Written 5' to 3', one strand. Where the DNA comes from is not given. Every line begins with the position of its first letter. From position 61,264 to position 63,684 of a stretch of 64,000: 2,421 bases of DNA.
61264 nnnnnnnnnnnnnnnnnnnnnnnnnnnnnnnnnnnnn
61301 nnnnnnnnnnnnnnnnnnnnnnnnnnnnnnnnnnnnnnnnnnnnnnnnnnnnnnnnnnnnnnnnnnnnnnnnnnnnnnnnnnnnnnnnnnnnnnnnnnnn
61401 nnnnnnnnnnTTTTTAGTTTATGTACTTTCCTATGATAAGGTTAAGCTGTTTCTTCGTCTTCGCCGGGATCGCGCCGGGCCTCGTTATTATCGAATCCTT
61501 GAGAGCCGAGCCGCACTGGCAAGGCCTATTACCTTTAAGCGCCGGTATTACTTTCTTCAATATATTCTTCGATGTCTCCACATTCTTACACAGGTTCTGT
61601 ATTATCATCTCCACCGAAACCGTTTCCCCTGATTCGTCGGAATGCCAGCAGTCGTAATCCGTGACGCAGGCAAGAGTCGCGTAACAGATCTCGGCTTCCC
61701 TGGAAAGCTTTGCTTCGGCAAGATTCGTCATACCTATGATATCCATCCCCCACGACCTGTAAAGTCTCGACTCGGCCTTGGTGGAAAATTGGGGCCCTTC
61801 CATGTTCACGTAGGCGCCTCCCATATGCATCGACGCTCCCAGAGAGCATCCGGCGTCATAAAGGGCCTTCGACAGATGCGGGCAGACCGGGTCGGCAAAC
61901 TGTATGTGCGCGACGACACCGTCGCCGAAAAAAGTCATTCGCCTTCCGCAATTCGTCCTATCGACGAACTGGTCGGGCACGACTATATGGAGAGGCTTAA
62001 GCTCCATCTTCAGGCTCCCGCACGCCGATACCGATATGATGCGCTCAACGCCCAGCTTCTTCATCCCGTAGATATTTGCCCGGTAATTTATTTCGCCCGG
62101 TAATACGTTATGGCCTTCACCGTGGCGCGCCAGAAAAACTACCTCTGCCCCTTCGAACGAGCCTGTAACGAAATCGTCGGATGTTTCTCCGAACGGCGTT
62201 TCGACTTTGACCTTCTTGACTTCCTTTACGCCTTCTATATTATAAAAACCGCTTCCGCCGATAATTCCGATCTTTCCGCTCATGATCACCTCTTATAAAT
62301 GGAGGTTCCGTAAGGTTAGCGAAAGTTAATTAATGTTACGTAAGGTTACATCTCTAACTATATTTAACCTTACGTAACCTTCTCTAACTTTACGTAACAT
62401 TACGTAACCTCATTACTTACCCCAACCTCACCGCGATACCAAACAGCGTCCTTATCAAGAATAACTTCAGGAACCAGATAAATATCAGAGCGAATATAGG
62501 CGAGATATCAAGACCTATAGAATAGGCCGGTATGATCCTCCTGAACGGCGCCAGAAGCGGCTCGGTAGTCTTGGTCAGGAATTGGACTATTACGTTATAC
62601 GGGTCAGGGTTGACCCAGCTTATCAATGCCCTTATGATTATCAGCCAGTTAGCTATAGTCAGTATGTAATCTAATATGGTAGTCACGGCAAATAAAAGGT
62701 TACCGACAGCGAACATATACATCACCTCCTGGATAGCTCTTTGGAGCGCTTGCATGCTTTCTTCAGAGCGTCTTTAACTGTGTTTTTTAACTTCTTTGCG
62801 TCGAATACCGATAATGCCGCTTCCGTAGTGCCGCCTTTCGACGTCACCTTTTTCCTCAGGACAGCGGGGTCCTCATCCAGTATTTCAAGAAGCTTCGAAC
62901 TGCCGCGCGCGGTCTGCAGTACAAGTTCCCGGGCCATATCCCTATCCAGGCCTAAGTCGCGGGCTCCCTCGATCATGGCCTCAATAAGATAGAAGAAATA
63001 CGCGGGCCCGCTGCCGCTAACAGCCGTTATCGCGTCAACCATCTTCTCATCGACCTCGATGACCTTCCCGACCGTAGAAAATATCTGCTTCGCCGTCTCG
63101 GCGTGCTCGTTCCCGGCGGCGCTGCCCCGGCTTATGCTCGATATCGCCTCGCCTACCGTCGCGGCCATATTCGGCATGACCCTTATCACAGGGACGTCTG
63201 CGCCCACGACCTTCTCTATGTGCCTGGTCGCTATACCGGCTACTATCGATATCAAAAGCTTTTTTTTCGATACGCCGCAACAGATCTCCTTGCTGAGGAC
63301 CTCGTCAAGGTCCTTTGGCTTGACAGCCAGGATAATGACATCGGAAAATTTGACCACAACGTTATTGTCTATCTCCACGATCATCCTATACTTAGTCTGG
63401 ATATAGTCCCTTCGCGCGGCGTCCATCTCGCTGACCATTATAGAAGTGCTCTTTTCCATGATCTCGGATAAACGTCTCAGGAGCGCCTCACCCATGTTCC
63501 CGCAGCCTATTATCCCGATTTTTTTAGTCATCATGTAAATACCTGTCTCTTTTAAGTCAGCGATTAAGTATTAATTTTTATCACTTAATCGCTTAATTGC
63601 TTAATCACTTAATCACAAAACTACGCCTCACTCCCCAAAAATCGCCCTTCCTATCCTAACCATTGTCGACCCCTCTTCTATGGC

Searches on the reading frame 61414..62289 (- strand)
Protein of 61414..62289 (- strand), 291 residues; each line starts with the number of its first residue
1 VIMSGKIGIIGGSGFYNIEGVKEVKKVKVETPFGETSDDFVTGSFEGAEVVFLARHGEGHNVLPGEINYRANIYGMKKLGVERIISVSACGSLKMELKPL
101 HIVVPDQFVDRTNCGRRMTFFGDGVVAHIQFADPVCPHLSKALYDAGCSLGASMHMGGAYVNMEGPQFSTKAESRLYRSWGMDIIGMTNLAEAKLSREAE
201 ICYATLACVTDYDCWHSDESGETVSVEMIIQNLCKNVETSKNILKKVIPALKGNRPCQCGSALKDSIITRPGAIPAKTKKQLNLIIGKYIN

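Call 68: search_protein_families(library=pfam, proteins=[window:61414-62289:-], max_evalue=0.0001)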
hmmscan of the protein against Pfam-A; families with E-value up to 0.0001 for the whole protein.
window:61414-62289:- (291 aa): 1 family
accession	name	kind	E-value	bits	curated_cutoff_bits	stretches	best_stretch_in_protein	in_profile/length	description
PF01048.26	PNP_UDP_1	-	3.2e-43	148.2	25.1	1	6-248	1-232/233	Phosphorylase superfamily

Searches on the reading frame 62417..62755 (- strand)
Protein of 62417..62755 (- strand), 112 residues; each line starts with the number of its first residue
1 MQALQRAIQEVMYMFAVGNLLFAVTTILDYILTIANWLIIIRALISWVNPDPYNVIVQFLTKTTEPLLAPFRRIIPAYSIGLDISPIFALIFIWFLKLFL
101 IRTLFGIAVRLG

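Call 68: search_protein_families(library=pfam, proteins=[window:62417-62755:-], max_evalue=0.0001)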
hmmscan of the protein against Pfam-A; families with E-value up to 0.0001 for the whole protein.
window:62417-62755:- (112 aa): 1 family
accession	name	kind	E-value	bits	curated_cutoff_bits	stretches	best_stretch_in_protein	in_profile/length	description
PF02325.22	YGGT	-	3.1e-22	79.2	27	1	30-100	2-70/70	YGGT family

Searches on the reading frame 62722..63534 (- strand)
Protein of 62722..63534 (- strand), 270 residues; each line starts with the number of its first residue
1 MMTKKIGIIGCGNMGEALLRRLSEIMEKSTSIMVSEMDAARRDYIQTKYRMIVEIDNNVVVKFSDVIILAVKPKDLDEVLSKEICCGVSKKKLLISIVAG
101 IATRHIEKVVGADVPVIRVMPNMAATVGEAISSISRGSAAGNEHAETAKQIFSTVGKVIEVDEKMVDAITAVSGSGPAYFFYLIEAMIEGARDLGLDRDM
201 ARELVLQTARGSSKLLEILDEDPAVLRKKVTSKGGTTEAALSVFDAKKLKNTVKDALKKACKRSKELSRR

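Call 68: search_protein_families(library=pfam, proteins=[window:62722-63534:-], max_evalue=0.0001)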
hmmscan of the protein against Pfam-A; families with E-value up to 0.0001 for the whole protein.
window:62722-63534:- (270 aa): 3 families
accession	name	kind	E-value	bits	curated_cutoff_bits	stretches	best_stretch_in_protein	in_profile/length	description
PF14748.11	P5CR_dimer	-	3e-37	127.5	25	1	163-267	1-105/105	Pyrroline-5-carboxylate reductase dimerisation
PF03807.23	F420_oxidored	-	9.5e-18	65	21.6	1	5-100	1-94/94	NADP oxidoreductase coenzyme F420-dependent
PF03446.21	NAD_binding_2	-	4.3e-06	27.3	21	1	5-96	1-91/161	NAD binding domain of 6-phosphogluconate dehydrogenase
